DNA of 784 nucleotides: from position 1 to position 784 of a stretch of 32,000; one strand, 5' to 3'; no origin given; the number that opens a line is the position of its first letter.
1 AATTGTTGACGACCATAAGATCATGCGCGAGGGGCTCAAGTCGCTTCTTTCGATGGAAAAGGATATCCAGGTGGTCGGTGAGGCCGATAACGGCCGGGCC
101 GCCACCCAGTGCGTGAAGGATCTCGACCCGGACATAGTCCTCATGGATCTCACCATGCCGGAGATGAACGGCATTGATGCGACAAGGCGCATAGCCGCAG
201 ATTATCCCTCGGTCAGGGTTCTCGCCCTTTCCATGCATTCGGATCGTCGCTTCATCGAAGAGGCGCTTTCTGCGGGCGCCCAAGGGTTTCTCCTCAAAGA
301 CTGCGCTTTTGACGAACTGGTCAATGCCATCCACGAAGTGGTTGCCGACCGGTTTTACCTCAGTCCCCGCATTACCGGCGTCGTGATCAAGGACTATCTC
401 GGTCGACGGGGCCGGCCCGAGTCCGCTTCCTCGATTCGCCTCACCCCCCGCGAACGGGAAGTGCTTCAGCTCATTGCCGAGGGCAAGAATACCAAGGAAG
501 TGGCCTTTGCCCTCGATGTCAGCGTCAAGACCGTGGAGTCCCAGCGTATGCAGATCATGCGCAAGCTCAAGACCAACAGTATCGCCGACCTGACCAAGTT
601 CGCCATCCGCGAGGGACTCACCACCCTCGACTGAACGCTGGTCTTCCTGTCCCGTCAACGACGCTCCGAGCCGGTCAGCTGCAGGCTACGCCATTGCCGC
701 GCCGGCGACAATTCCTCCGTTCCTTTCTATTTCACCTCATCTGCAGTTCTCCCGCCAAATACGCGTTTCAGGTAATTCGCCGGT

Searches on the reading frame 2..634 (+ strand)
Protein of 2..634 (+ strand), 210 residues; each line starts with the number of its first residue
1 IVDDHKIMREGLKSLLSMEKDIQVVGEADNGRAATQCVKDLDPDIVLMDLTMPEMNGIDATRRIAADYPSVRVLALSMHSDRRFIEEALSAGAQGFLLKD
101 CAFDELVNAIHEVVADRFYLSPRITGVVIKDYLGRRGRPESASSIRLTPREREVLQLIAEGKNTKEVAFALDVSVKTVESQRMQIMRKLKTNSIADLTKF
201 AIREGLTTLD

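Call 9: search_protein_families(library=pfam, proteins=[window:23-634:+])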
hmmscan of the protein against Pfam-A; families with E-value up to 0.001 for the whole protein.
window:23-634:+ (203 aa): 4 families
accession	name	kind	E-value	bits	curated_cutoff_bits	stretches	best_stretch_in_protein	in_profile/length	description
PF00072.30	Response_reg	-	3.4e-26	92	30.2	1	1-103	10-110/111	Response regulator receiver domain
PF00196.25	GerE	-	3.9e-17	62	23.5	1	140-194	3-57/57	Bacterial regulatory proteins, luxR family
PF08281.18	Sigma70_r4_2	-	1.8e-07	31.1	25.7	1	139-182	10-54/54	Sigma-70, region 4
PF04545.22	Sigma70_r4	-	2.5e-05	24.1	24.1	1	139-183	4-49/50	Sigma-70, region 4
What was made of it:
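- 1..634 (+): 3' 211 codons of a NarL/FixJ-type response regulator (REC + GerE HTH). The gene runs off the window start. It is the candidate palindrome-binding protein. Pfam Response_reg + GerE (call 9).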

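Call 38: find_homologous_proteins(query=window:2-634:+, max_evalue=1e-40)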
Query window:2-634:+ (210 aa): 6739 proteins with E <= 1e-40 among 8000 candidates; the best 120 are listed.
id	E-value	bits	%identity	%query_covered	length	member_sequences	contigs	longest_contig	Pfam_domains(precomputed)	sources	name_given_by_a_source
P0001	9.8e-128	441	100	100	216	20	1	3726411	PF00196.26,PF08281.19,PF00072.31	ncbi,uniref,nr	ncbi:response regulator [Geobacter sulfurreducens]|uniref:response regulator n=1 Tax=Geobacter sulfu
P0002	4.3e-105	367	81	100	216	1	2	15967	PF00196.26,PF04545.23,PF08281.19,PF00072.31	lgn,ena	-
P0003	4.1e-104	364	80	100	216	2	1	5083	PF00196.26,PF04545.23,PF08281.19,PF00072.31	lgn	-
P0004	1.5e-99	349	79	100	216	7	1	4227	PF00196.26,PF08281.19,PF00072.31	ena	-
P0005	3.1e-97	342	76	100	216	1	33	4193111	PF00196.26,PF08281.19,PF00072.31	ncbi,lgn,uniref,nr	ncbi:DNA-binding response regulator [Geotalea uraniireducens]|uniref:DNA-binding response regulator 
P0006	4.6e-97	341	77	100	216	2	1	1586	PF00196.26,PF08281.19,PF00072.31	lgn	-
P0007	1.8e-96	339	77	100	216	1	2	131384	PF00196.26,PF00072.31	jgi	-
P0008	2.3e-96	339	76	100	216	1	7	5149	PF00196.26,PF08281.19,PF00072.31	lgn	-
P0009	3.1e-96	339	76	100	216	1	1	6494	PF00196.26,PF08281.19,PF00072.31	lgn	-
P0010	3.1e-96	339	76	100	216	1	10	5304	PF00196.26,PF08281.19,PF00072.31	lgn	-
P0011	4.4e-96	338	75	100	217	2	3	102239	PF00196.26,PF04545.23,PF08281.19,PF00072.31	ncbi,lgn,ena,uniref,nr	ncbi:response regulator transcription factor [Geobacter sp.]|uniref:response regulator n=1 Tax=Geoba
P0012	1.0e-95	337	76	100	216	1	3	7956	PF00196.26,PF08281.19,PF00072.31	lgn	-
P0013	2.2e-95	336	78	97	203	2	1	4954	PF00196.26,PF04545.23,PF08281.19,PF00072.31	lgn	-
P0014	3.5e-93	329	74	100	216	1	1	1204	PF00196.26,PF08281.19,PF00072.31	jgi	jgi:DNA-binding NarL/FixJ family response regulator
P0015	2.2e-91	323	72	100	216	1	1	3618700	PF00196.26,PF08281.19,PF00072.31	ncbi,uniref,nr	ncbi:response regulator [Geobacter pickeringii]|uniref:LuxR family transcriptional regulator n=1 Tax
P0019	1.3e-80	288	66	100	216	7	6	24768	PF00196.26,PF04545.23,PF08281.19,PF00072.31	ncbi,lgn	-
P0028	1.0e-76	275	62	100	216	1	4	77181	PF00196.26,PF08281.19,PF00072.31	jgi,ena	jgi:DNA-binding NarL/FixJ family response regulator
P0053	6.4e-75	269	61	100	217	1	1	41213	PF00196.26,PF08281.19,PF00072.31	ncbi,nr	ncbi:MAG: Transcriptional regulatory protein DegU [Syntrophorhabdaceae bacterium PtaU1.Bin034]|nr:MA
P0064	2.1e-74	267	59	100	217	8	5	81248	PF00196.26,PF04545.23,PF08281.19,PF00072.31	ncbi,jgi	-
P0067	3.1e-74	267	63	100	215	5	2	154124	PF00196.26,PF08281.19,PF00072.31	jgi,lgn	jgi:DNA-binding NarL/FixJ family response regulator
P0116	2.0e-73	264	61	100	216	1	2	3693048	PF00196.26,PF00072.31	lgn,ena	-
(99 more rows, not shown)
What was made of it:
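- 1..634 (+): 100% identical to the G. sulfurreducens protein P0001 (call 38).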

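Call 39: find_encoding_contigs(protein=P0001, flank=10000, max_places=2)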
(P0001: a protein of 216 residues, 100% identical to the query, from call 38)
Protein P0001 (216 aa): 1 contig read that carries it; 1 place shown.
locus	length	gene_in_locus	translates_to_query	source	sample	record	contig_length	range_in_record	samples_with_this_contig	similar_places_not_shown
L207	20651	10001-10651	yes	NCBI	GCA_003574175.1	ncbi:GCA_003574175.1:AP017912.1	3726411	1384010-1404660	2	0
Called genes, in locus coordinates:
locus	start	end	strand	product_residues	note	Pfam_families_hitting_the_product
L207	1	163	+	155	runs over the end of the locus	PF16694:Cytochrome_P460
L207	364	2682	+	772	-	PF00989:PAS (weak), PF08448:PAS_4, PF13188:PAS_8 (weak), PF13426:PAS_9 (weak), PF08448:PAS_4, PF00512:HisKA, PF02518:HATPase_c, PF00072:Response_reg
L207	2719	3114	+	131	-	PF00072:Response_reg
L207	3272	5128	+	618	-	PF00015:MCPsignal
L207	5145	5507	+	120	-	PF01740:STAS (weak), PF13466:STAS_2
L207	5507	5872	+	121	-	PF00072:Response_reg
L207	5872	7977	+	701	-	PF01627:Hpt, PF02895:H-kinase_dim, PF02518:HATPase_c, PF01584:CheW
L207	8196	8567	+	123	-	PF00072:Response_reg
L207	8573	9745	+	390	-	PF00989:PAS, PF08448:PAS_4, PF13426:PAS_9, PF08447:PAS_3, PF07730:HisKA_3, PF13581:HATPase_c_2, PF02518:HATPase_c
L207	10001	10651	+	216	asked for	PF00072:Response_reg, PF00196:GerE, PF08281:Sigma70_r4_2 (weak)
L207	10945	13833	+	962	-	PF02203:TarH, PF12729:4HB_MCP_1, PF00672:HAMP, PF18947:HAMP_2, PF21927:McpB_HAMP_2 (weak), PF18575:HAMP_N3, PF18947:HAMP_2, PF00015:MCPsignal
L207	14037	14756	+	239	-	-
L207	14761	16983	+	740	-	PF17149:CHASE5, PF08448:PAS_4, PF00512:HisKA, PF02518:HATPase_c, PF00072:Response_reg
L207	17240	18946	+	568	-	PF12729:4HB_MCP_1, PF00672:HAMP, PF00015:MCPsignal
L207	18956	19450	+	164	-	PF01584:CheW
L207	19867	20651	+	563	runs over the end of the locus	PF02203:TarH, PF12729:4HB_MCP_1, PF00672:HAMP, PF00015:MCPsignal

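Call 40: find_encoding_contigs(protein=P0005, flank=6000, max_places=2)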
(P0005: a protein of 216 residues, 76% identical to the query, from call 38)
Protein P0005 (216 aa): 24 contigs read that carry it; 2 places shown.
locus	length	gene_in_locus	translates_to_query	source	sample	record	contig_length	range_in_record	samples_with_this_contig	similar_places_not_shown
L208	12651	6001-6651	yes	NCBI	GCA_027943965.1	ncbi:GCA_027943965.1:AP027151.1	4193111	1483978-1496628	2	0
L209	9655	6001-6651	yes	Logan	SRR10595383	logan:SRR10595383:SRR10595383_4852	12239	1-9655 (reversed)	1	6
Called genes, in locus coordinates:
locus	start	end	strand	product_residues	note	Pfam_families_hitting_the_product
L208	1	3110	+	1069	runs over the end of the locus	PF12571:Phage_tail_fib, PF21882:Gp53-like_C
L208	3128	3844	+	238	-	PF14301:DUF4376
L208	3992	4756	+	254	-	PF02086:MethyltransfD12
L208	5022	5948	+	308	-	PF08448:PAS_4 (weak), PF07730:HisKA_3, PF02518:HATPase_c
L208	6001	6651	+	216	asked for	PF00072:Response_reg, PF08281:Sigma70_r4_2, PF00196:GerE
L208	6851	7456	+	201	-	PF01739:CheR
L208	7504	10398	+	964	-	PF02203:TarH, PF12729:4HB_MCP_1, PF00672:HAMP, PF18947:HAMP_2, PF21927:McpB_HAMP_2 (faint), PF18575:HAMP_N3, PF18947:HAMP_2, PF00015:MCPsignal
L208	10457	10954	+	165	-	PF01584:CheW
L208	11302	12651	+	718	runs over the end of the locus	PF00989:PAS, PF08448:PAS_4, PF13188:PAS_8 (faint), PF13426:PAS_9, PF00989:PAS, PF08448:PAS_4, PF13426:PAS_9, PF00015:MCPsignal, +2 more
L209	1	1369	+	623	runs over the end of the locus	PF00015:MCPsignal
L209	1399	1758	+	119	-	PF01740:STAS, PF13466:STAS_2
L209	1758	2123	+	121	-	PF00072:Response_reg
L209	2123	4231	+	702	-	PF01627:Hpt, PF02895:H-kinase_dim, PF02518:HATPase_c, PF01584:CheW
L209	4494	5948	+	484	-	PF08448:PAS_4 (weak), PF13426:PAS_9, PF08447:PAS_3, PF00989:PAS, PF08448:PAS_4, PF13426:PAS_9, PF07730:HisKA_3, PF02518:HATPase_c, +2 more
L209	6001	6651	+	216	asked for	PF00072:Response_reg, PF08281:Sigma70_r4_2, PF00196:GerE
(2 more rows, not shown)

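Call 41: find_encoding_contigs(protein=P0015, flank=6000, max_places=2)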
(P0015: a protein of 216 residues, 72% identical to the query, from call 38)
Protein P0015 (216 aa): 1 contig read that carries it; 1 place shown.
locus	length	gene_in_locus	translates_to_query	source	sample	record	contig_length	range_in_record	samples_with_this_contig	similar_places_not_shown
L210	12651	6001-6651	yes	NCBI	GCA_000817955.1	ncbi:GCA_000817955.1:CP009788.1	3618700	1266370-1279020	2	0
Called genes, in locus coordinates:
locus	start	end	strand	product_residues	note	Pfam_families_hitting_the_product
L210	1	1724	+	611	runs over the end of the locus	PF00015:MCPsignal (weak)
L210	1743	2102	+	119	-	PF01740:STAS (weak), PF13466:STAS_2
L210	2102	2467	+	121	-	PF00072:Response_reg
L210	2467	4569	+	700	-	PF01627:Hpt, PF02895:H-kinase_dim, PF02518:HATPase_c, PF01584:CheW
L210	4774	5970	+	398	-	PF00989:PAS, PF13188:PAS_8 (weak), PF13426:PAS_9, PF08448:PAS_4, PF08447:PAS_3 (weak), PF07730:HisKA_3, PF13581:HATPase_c_2 (weak), PF02518:HATPase_c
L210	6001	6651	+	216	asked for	PF00072:Response_reg, PF00196:GerE, PF08281:Sigma70_r4_2 (weak)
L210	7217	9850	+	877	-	PF02203:TarH, PF12729:4HB_MCP_1, PF00672:HAMP (faint), PF18947:HAMP_2, PF21927:McpB_HAMP_2 (faint), PF18575:HAMP_N3, PF18947:HAMP_2, PF00015:MCPsignal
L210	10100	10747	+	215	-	PF00072:Response_reg, PF08281:Sigma70_r4_2 (weak), PF00196:GerE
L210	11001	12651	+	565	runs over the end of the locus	PF02203:TarH, PF12729:4HB_MCP_1, PF00672:HAMP, PF00015:MCPsignal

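Call 45: find_encoding_contigs(protein=P0011, flank=4000, max_places=1)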
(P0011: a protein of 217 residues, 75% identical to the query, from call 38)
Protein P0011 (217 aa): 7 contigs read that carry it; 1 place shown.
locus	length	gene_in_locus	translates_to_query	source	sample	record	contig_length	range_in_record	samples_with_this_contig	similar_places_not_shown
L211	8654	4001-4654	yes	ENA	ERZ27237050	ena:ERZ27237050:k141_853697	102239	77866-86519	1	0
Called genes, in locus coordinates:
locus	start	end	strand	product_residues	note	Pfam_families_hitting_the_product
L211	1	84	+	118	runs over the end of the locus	PF01740:STAS, PF13466:STAS_2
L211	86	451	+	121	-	PF00072:Response_reg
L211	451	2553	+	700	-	PF01627:Hpt, PF02895:H-kinase_dim, PF02518:HATPase_c, PF01584:CheW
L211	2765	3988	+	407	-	PF00989:PAS, PF08448:PAS_4, PF13426:PAS_9, PF08447:PAS_3, PF07730:HisKA_3, PF13581:HATPase_c_2 (weak), PF02518:HATPase_c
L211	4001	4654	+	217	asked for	PF00072:Response_reg, PF04545:Sigma70_r4 (weak), PF08281:Sigma70_r4_2, PF00196:GerE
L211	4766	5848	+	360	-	PF00990:GGDEF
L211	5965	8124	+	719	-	PF01590:GAF (weak), PF13185:GAF_2, PF00512:HisKA, PF02518:HATPase_c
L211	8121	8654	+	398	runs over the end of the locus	PF00072:Response_reg, PF00512:HisKA, PF02518:HATPase_c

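Call 46: find_encoding_contigs(protein=P0019, flank=4000, max_places=1)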
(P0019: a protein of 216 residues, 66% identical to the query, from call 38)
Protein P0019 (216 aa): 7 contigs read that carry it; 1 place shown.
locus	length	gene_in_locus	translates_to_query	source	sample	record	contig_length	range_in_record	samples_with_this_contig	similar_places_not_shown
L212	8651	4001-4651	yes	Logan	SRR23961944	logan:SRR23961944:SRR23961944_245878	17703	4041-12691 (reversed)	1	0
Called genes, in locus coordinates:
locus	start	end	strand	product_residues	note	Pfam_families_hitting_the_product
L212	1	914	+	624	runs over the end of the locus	PF00015:MCPsignal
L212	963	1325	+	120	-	PF01740:STAS (weak), PF13466:STAS_2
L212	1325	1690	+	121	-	PF00072:Response_reg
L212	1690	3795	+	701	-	PF01627:Hpt, PF02895:H-kinase_dim, PF02518:HATPase_c, PF01584:CheW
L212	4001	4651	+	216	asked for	PF00072:Response_reg, PF08281:Sigma70_r4_2 (weak), PF00196:GerE, PF04545:Sigma70_r4 (weak)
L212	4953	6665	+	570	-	PF02203:TarH, PF12729:4HB_MCP_1, PF00672:HAMP, PF00015:MCPsignal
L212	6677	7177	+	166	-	PF01584:CheW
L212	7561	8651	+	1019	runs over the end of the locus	PF12729:4HB_MCP_1, PF00672:HAMP, PF08448:PAS_4, PF18947:HAMP_2 (weak), PF13426:PAS_9 (weak), PF08448:PAS_4, PF13426:PAS_9 (weak), PF00015:MCPsignal, +2 more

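Call 47: find_encoding_contigs(protein=P0053, flank=4000, max_places=1)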
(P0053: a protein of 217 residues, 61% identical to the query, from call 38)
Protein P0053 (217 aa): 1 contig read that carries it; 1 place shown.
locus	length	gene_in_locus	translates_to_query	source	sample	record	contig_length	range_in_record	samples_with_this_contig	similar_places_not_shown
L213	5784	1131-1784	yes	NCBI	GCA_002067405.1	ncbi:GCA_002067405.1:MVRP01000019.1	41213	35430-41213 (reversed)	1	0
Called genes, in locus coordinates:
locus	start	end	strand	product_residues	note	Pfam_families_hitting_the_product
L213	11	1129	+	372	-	PF00989:PAS, PF13188:PAS_8, PF13426:PAS_9, PF07730:HisKA_3, PF13581:HATPase_c_2 (weak), PF02518:HATPase_c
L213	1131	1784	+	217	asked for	PF00072:Response_reg, PF08281:Sigma70_r4_2 (weak), PF00196:GerE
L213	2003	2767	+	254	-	PF03741:TerC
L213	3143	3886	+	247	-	PF03741:TerC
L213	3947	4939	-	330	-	PF01210:NAD_Gly3P_dh_N, PF02558:ApbA, PF07479:NAD_Gly3P_dh_C, PF20618:GPD_NAD_C_bact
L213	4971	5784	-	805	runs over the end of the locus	PF00521:DNA_topoisoIV, PF03989:DNA_gyraseA_C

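Call 48: find_encoding_contigs(protein=P0116, flank=4000, max_places=1)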
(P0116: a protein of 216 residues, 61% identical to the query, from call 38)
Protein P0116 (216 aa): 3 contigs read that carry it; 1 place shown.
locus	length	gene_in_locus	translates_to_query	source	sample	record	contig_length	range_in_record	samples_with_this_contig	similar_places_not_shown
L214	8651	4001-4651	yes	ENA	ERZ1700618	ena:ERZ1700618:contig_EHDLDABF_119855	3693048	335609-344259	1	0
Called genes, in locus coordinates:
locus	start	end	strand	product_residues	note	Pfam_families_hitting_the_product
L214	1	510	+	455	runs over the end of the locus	PF01654:Cyt_bd_oxida_I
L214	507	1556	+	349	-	PF02322:Cyt_bd_oxida_II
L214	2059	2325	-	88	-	-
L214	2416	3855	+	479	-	PF13493:DUF4118, PF00989:PAS (weak), PF08448:PAS_4 (faint), PF13426:PAS_9, PF08447:PAS_3, PF07730:HisKA_3, PF02518:HATPase_c, PF13581:HATPase_c_2 (weak)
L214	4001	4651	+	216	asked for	PF00072:Response_reg, PF00196:GerE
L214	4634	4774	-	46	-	-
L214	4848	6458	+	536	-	PF00989:PAS, PF13188:PAS_8, PF08447:PAS_3, PF13426:PAS_9, PF00512:HisKA (weak), PF02518:HATPase_c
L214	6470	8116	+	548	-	PF12729:4HB_MCP_1, PF00672:HAMP, PF00015:MCPsignal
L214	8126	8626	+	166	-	PF01584:CheW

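Call 56: search_solved_structures(query=P0001, max_evalue=1e-10)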
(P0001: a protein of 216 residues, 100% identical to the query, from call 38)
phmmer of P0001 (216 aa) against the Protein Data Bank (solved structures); distinct sequences matched with E-value up to 1e-10: 54.
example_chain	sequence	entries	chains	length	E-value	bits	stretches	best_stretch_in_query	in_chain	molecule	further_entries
5hev_A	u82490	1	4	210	4.9e-39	137.3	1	3-212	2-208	Response regulator protein VraR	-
1a04_A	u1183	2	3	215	4.4e-38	134.2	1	5-202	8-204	NITRATE/NITRITE RESPONSE REGULATOR PROTEIN NARL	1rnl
7ve6_A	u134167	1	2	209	5.7e-33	117.5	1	1-207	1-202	Response regulator protein VraR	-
4gvp_A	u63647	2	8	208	1.2e-32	116.4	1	3-207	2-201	Response regulator protein vraR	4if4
4ldz_A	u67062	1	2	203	4.6e-27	98.2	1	3-204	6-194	Transcriptional regulatory protein DesR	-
3c3w_A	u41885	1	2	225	1.5e-26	96.5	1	3-198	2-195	TWO COMPONENT TRANSCRIPTIONAL REGULATORY PROTEIN DEVR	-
3eul_A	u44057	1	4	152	1.8e-23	86.5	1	3-133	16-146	POSSIBLE NITRATE/NITRITE RESPONSE TRANSCRIPTIONAL REGULATORY PROTEIN NARL (DNA-binding res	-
3cz5_A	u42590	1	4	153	3.5e-23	85.6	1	4-143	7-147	Two-component response regulator, LuxR family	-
1tmy_A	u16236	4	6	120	1.4e-22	83.6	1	1-119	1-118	CHEY PROTEIN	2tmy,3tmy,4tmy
4iga_A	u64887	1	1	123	1.6e-22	83.4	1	1-119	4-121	Chemotaxis protein CheY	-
1u0s_Y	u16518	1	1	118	6.3e-22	81.5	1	2-119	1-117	Chemotaxis protein cheY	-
4yn8_A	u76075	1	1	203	1.1e-21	80.7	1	3-198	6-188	Response regulator ChrA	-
6c40_B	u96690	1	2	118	3e-21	79.2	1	2-119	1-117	Chemotaxis protein CheY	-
4qyw_A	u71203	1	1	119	9.7e-21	77.6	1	2-119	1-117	Chemotaxis protein CheY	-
8zwn_A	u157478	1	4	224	1.8e-20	76.7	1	2-210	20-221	DNA-binding transcriptional activator EvgA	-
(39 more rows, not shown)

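Call 57: search_protein_families(library=ncbifam, proteins=[P0001, L207:8573-9745:+], max_evalue=0.001)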
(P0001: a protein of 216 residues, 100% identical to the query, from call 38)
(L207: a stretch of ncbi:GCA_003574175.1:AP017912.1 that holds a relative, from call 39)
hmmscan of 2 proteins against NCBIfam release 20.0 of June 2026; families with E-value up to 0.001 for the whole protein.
P0001 (216 aa): 103 families (the best 25 are shown)
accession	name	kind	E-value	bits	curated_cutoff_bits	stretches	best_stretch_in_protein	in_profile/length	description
NF052445.1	RespRegMctR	equivalog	2e-58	197.2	300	1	3-212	2-204/205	two-component system response regulator MctR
NF011896.0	PRK15369.1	equivalog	3.5e-47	160.7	242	1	3-212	4-209/211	two component system response regulator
NF007935.0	PRK10651.1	equivalog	1.2e-45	155.3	250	1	4-202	8-205/216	two-component system response regulator NarL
NF007018.1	PRK09483.1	equivalog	2e-43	148.6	280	1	3-213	2-209/217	UvrY/SirA/GacA family response regulator transcription factor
NF047785.1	respo_reg_MadR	equivalog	3.9e-41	140.7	300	1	3-212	1-208/209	MadR family response regulator transcription factor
NF007685.0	PRK10360.1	equivalog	6.4e-34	117.5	258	1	3-203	2-188/196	response regulator transcription factor UhpA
NF007708.0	PRK10403.1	equivalog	7e-31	107.3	343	1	3-199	7-200/215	nitrate/nitrite response regulator protein NarP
NF007403.0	PRK09935.1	equivalog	7e-26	91.1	271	1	5-208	6-205/210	fimbria biosynthesis transcriptional regulator FimZ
NF007419.0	PRK09958.1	equivalog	1.9e-24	86.4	251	1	5-211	3-202/204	acid-sensing system DNA-binding response regulator EvgA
NF041367.1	CheY_Halo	equivalog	7.2e-24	84.4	200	1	5-120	1-114/114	chemotaxis protein CheY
NF001965.0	PRK00742.1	subfamily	8.8e-24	84.4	293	1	2-107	3-109/357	chemotaxis-specific protein-glutamate methyltransferase CheB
NF006900.1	PRK09390.1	equivalog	1e-23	83.9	255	1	4-211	6-201/203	response regulator FixJ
NF008098.0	PRK10840.1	equivalog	5.2e-22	78.4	235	1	3-202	4-201/216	response regulator transcription factor RcsB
NF009206.0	PRK12555.1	subfamily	2.6e-21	76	342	1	3-102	1-101/340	chemotaxis-specific protein-glutamate methyltransferase CheB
NF041830.1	RR_TF_ErdR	exception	3.6e-21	75.8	390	1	5-197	4-195/213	response regulator transcription factor ErdR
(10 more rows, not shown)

L207:8573-9745:+ (390 aa): 34 families (the best 25 are shown)
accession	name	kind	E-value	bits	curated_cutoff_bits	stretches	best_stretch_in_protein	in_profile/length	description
NF052443.1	SensHisKinMctS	equivalog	6.4e-32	110.5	700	1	169-385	236-450/457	two-component system sensor histidine kinase MctS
NF008649.0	PRK11644.1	equivalog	5.1e-28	98.1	408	1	148-382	268-495/499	signal transduction histidine-protein kinase/phosphatase UhpB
NF008184.0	PRK10935.1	equivalog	3e-21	75.7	553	1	174-382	356-558/565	nitrate/nitrite two-component system sensor histidine kinase NarQ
TIGR00229.1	sensory_box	domain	6.6e-21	74.7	22.9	1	37-162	2-126/126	PAS domain S-box protein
NF052531.1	Strep_LiaS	equivalog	1e-20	74.3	450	1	181-383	130-327/328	envelope stress sensor histidine kinase LiaS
NF047786.1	his_kin_MadS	equivalog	2e-20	73.3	500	1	162-382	211-434/434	MadS family sensor histidine kinase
NF047322.1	HK_morpho_MacS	equivalog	4e-20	72.3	300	1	177-379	176-364/367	MacS family sensor histidine kinase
NF007896.0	PRK10600.1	equivalog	3.2e-16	59.1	578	1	182-380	389-582/598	nitrate/nitrite two-component system sensor histidine kinase NarX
NF008468.0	PRK11360.1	equivalog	5.1e-13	48.3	646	2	290-384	507-609/616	two-component system sensor histidine kinase AtoS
NF047874.1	MASE3_PAS_HK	subfamily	1.7e-12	46.9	560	2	35-189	260-399/655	MASE3 domain-containing sensor histidine kinase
TIGR02916.1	PEP_his_kin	equivalog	3.7e-10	39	300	1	290-382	580-679/679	XrtA/PEP-CTERM system histidine kinase PrsK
NF046044.1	PnpS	equivalog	1e-08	34.6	400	1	288-380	284-388/390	two-component system histidine kinase PnpS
TIGR02966.1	phoR_proteo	equivalog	3.4e-08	32.9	334.2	1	269-379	211-331/333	phosphate regulon sensor histidine kinase PhoR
NF033092.0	HK_WalK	equivalog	6e-08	31.7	725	1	290-382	489-593/594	cell wall metabolism sensor histidine kinase WalK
NF008298.1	PRK11086.1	subfamily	6.2e-08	31.5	520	1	299-384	436-526/529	DcuS/MalK family sensor histidine kinase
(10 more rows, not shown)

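Call 75: find_encoding_contigs(protein=P0028, flank=3000, max_places=1)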
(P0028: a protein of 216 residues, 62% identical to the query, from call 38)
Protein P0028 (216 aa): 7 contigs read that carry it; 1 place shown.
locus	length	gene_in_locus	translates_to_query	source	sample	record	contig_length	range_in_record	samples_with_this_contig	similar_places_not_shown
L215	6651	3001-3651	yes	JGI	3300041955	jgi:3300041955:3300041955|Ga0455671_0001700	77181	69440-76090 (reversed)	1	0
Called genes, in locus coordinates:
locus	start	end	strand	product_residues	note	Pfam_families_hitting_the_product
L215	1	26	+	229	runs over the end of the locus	PF00239:Resolvase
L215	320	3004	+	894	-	PF08448:PAS_4 (weak), PF13426:PAS_9, PF00989:PAS, PF08448:PAS_4, PF10114:PocR, PF13426:PAS_9, PF07730:HisKA_3, PF02518:HATPase_c, +6 more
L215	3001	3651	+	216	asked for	PF00072:Response_reg, PF00196:GerE, PF08281:Sigma70_r4_2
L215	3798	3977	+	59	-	-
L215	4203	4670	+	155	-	PF00072:Response_reg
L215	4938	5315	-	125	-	-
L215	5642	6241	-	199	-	PF13180:PDZ_2, PF17820:PDZ_6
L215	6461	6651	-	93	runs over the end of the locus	-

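Call 76: find_encoding_contigs(protein=P0067, flank=3000, max_places=1)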
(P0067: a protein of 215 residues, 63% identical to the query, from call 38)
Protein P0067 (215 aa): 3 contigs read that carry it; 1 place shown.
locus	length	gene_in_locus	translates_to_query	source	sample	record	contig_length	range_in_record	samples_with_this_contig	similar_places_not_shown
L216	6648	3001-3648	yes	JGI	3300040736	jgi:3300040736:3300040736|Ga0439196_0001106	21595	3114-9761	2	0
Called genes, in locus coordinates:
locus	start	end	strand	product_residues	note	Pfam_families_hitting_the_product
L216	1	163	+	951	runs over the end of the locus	PF04392:ABC_sub_bind, PF08448:PAS_4 (faint), PF00512:HisKA (weak), PF02518:HATPase_c, PF00072:Response_reg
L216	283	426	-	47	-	-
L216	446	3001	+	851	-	PF00497:SBP_bac_3, PF00989:PAS, PF13188:PAS_8, PF13426:PAS_9, PF00989:PAS, PF08448:PAS_4, PF13188:PAS_8, PF13426:PAS_9, +4 more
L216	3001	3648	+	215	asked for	PF00072:Response_reg, PF08281:Sigma70_r4_2 (weak), PF00196:GerE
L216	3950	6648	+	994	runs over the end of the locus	PF13426:PAS_9, PF01590:GAF, PF13185:GAF_2, PF08447:PAS_3, PF08448:PAS_4, PF13426:PAS_9, PF02518:HATPase_c, PF00072:Response_reg, +4 more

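Call 77: find_encoding_contigs(protein=P0064, flank=3000, max_places=1)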
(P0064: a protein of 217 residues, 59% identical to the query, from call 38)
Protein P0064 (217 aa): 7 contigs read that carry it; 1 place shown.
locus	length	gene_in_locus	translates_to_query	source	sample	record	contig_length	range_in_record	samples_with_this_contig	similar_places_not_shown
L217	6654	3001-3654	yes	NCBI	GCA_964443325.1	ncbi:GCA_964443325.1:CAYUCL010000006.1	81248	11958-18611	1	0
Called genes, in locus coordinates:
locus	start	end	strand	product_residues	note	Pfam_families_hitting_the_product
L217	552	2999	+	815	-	PF00989:PAS (weak), PF13426:PAS_9, PF13185:GAF_2 (weak), PF13426:PAS_9, PF00989:PAS, PF13426:PAS_9, PF07730:HisKA_3, PF02518:HATPase_c, +4 more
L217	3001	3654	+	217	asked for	PF00072:Response_reg, PF08281:Sigma70_r4_2, PF04545:Sigma70_r4 (weak), PF00196:GerE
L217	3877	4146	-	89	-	-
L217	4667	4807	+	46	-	-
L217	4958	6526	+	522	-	PF00072:Response_reg, PF00989:PAS (weak), PF08448:PAS_4, PF13426:PAS_9 (weak), PF07730:HisKA_3, PF13581:HATPase_c_2 (weak), PF02518:HATPase_c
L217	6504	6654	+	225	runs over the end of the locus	PF00072:Response_reg, PF08281:Sigma70_r4_2 (weak), PF00196:GerE, PF04545:Sigma70_r4 (faint)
